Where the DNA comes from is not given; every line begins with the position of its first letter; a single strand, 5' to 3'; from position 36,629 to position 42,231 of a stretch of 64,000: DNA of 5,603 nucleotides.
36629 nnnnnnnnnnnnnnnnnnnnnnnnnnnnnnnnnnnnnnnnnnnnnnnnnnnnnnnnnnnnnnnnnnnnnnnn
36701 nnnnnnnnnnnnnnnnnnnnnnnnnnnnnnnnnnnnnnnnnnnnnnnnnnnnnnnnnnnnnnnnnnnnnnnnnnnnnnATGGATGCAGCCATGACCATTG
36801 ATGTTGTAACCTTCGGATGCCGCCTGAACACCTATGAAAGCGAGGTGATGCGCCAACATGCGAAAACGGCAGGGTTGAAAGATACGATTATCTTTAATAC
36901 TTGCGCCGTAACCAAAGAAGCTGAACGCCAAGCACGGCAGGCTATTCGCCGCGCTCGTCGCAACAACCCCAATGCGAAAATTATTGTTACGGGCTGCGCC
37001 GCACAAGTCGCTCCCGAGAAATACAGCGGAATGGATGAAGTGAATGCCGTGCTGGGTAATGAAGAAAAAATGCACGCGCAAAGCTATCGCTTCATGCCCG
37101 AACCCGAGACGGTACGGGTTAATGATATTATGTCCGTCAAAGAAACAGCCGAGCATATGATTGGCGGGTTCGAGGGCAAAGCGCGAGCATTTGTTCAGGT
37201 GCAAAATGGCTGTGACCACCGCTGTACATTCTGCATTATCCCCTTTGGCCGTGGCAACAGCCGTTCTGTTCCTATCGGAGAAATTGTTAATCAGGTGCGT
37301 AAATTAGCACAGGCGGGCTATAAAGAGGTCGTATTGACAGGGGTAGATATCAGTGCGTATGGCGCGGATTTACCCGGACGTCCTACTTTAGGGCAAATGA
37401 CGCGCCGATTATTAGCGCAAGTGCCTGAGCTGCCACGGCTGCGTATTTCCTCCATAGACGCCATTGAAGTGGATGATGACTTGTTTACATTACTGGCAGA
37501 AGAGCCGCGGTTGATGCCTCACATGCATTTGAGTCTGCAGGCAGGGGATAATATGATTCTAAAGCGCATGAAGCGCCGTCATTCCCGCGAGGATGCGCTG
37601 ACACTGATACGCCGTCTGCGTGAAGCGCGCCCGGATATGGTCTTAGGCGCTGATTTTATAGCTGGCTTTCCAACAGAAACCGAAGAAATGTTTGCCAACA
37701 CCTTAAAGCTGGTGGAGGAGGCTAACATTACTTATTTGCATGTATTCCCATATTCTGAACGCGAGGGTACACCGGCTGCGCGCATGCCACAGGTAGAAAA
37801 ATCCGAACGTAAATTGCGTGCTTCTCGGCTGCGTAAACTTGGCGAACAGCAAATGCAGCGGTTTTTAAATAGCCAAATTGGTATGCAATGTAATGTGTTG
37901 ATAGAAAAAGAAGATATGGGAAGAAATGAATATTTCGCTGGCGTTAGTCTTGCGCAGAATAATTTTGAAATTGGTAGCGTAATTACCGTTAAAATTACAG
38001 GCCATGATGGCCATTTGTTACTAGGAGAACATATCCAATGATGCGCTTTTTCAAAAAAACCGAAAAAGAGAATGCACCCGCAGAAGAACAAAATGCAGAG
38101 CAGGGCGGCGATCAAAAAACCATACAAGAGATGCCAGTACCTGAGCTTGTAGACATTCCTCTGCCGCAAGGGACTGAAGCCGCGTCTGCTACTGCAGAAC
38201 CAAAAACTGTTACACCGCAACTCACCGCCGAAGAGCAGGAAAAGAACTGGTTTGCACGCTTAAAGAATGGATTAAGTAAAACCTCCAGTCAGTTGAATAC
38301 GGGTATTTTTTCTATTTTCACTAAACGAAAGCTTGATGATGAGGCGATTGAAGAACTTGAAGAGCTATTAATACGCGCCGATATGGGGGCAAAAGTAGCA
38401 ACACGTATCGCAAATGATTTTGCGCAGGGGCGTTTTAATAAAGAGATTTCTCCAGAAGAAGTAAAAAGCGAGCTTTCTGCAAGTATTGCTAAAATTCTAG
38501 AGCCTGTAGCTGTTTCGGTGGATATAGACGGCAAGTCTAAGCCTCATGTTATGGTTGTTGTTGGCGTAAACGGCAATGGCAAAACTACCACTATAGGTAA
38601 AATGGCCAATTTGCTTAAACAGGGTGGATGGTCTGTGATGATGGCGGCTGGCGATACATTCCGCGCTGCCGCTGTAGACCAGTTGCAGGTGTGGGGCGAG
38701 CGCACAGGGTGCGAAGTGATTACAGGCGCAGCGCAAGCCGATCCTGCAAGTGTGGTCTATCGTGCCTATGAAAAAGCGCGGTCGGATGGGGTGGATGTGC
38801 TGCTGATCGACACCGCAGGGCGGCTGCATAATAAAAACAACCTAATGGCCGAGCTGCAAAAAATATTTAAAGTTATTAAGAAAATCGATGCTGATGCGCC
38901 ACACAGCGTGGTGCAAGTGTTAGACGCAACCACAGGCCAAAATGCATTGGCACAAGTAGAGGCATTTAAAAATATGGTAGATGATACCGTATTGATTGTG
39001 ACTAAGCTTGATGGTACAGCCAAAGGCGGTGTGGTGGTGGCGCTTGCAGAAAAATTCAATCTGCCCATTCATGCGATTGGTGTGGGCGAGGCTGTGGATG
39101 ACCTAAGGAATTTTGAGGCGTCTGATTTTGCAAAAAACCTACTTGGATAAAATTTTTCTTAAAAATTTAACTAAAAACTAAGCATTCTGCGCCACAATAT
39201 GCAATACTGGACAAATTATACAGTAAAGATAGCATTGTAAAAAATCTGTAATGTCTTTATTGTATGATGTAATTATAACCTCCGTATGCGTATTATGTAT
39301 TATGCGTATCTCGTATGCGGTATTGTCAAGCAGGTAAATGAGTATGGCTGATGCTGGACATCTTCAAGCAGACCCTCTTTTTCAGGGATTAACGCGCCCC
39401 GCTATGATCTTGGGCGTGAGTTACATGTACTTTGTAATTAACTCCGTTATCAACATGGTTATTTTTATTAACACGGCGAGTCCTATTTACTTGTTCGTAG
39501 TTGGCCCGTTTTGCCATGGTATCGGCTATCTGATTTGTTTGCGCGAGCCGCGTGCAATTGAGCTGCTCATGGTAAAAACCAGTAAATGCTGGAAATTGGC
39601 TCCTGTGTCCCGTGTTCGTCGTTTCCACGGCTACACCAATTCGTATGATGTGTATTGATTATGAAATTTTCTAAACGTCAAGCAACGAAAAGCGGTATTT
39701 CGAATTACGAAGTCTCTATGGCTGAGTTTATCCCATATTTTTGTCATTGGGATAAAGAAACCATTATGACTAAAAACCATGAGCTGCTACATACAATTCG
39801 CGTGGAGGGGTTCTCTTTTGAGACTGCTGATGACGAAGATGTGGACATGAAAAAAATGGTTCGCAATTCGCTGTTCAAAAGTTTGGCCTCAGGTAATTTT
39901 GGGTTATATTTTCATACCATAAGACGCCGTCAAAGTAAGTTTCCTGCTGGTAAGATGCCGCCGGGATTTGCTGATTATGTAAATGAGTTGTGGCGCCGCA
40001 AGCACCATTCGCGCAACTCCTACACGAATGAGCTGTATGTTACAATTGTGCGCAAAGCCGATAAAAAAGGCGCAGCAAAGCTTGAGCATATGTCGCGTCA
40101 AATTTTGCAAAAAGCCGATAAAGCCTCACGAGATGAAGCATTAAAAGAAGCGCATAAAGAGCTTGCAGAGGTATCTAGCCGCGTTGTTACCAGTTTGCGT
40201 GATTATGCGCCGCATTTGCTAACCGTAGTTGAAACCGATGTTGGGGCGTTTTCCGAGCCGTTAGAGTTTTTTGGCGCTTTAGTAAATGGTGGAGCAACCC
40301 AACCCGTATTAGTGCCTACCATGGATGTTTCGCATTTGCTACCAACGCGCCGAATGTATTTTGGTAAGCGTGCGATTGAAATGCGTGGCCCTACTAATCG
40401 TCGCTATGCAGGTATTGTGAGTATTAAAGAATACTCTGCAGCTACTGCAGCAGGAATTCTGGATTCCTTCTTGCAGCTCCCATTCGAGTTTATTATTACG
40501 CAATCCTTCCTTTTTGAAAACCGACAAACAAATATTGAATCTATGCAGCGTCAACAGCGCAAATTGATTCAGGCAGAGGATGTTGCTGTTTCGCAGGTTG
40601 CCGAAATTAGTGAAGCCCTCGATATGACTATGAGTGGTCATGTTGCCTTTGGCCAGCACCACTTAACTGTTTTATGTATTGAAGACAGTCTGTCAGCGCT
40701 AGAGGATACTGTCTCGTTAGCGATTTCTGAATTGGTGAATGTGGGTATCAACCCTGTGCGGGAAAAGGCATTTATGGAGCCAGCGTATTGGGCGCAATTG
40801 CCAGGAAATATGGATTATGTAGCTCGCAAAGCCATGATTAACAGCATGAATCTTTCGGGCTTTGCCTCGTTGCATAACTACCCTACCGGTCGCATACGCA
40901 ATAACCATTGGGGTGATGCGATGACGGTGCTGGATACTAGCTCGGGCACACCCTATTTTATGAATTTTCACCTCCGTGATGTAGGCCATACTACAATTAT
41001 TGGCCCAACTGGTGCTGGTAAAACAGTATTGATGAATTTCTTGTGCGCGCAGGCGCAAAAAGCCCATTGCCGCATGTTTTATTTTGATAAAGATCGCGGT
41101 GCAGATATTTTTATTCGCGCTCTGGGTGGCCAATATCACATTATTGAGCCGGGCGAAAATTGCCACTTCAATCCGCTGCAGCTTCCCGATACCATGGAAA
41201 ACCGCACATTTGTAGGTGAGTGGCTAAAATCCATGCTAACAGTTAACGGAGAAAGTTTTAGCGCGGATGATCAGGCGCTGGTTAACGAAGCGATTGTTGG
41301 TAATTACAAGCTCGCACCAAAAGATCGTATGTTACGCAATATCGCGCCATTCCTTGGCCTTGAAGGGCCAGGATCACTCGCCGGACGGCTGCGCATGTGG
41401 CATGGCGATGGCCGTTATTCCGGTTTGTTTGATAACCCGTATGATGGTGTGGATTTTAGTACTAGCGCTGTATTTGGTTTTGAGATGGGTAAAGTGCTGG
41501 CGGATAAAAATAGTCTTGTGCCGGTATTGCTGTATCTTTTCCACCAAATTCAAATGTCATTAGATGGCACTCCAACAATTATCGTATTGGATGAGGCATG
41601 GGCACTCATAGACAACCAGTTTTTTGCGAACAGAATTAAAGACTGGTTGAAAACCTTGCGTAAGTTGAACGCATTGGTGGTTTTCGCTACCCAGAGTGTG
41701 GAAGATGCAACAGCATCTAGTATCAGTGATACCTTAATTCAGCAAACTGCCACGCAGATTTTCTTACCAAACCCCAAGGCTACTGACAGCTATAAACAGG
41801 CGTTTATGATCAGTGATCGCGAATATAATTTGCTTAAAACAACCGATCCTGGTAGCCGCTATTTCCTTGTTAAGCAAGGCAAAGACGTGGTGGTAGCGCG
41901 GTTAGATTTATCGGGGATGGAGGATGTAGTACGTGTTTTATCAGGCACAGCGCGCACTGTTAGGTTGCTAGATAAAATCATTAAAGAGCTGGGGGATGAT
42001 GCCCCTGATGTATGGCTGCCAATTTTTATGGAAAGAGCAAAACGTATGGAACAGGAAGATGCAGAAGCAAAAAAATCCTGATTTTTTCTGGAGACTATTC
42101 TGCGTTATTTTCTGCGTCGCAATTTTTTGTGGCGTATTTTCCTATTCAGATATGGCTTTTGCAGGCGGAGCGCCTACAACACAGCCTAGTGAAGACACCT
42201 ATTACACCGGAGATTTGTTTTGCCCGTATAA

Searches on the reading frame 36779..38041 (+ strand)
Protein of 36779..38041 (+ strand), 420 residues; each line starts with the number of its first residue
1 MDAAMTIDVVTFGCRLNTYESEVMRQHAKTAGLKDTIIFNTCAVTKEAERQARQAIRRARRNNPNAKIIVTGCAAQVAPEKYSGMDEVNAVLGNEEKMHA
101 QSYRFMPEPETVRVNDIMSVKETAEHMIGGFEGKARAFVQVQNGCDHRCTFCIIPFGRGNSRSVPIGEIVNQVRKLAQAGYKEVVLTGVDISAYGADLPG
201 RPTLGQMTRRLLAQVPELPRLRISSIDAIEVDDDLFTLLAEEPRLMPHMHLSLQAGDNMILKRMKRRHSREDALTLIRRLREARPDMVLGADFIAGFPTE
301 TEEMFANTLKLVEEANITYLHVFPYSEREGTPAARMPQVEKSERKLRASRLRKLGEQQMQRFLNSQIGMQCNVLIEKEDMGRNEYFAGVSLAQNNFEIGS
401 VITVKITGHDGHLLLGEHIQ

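Call 68: search_protein_families(library=pfam, proteins=[window:36779-38041:+], max_evalue=0.00001)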
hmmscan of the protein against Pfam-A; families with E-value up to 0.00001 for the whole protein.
window:36779-38041:+ (420 aa): 2 families
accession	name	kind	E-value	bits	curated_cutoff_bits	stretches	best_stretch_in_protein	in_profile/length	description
PF04055.27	Radical_SAM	-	9.2e-27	94.7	29.5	1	140-312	2-166/166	Radical SAM superfamily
PF00919.26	UPF0004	-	3.3e-19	69.2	27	1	7-93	2-98/98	Uncharacterized protein family UPF0004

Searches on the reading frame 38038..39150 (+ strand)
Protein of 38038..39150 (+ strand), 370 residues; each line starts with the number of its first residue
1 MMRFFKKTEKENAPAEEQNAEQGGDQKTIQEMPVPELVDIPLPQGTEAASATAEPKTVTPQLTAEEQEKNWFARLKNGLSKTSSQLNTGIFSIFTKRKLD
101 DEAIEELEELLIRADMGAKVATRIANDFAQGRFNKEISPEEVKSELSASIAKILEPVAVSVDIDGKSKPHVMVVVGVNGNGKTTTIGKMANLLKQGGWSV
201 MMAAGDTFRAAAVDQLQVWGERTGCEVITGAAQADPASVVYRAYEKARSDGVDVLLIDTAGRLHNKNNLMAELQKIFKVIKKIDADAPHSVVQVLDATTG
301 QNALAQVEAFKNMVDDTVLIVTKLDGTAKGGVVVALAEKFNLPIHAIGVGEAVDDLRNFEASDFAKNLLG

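Call 68: search_protein_families(library=pfam, proteins=[window:38038-39150:+], max_evalue=0.00001)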
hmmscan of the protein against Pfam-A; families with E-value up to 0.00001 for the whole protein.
window:38038-39150:+ (370 aa): 3 families
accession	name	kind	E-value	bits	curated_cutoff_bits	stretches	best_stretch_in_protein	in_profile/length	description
PF00448.28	SRP54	-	3.1e-69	233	22.7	1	169-370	1-196/196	SRP54-type protein, GTPase domain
PF02881.24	SRP54_N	-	7.3e-10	39.4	22.4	1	88-144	3-69/75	SRP54-type protein, helical bundle domain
PF13604.12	AAA_30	-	2.9e-06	27.6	27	1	167-267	16-104/191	AAA domain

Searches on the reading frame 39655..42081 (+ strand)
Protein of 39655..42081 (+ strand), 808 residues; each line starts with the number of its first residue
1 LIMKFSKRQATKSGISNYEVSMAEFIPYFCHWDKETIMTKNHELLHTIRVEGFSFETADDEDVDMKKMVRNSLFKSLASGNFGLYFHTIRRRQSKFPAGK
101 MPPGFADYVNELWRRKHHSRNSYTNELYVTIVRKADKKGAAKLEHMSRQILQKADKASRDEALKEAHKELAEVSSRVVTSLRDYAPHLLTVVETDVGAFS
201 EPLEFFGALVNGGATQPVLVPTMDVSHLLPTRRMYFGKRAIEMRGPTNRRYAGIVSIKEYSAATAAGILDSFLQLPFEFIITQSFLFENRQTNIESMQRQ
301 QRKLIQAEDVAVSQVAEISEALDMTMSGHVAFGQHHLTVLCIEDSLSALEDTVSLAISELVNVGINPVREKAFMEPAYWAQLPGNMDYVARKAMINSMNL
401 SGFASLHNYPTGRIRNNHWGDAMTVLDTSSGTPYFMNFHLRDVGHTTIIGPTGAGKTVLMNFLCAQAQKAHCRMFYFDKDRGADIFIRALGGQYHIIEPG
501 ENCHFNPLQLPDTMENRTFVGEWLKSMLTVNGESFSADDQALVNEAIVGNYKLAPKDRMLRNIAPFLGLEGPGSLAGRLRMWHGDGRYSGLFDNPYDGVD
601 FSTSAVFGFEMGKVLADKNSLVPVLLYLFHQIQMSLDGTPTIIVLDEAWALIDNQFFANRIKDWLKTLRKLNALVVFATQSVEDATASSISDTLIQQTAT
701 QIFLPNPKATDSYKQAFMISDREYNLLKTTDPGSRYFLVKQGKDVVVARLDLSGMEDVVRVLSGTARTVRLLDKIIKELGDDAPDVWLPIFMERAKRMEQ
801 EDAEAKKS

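Call 83: search_protein_families(library=pfam, proteins=[window:39655-42081:+], max_evalue=0.00001)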
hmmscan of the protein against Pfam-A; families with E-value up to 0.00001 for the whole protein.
window:39655-42081:+ (808 aa): 3 families
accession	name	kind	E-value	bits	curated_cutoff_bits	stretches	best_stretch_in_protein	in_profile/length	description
PF03135.19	CagE_TrbE_VirB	-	2.5e-52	178.2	21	1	189-391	3-204/204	CagE, TrbE, VirB family, component of type IV transporter system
PF19044.6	P-loop_TraG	-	8.4e-17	61.3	25.8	1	579-715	188-327/413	TraG P-loop domain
PF12846.13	AAA_10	-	3.6e-08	33.3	27.5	0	634-692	235-293/362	AAA-like domain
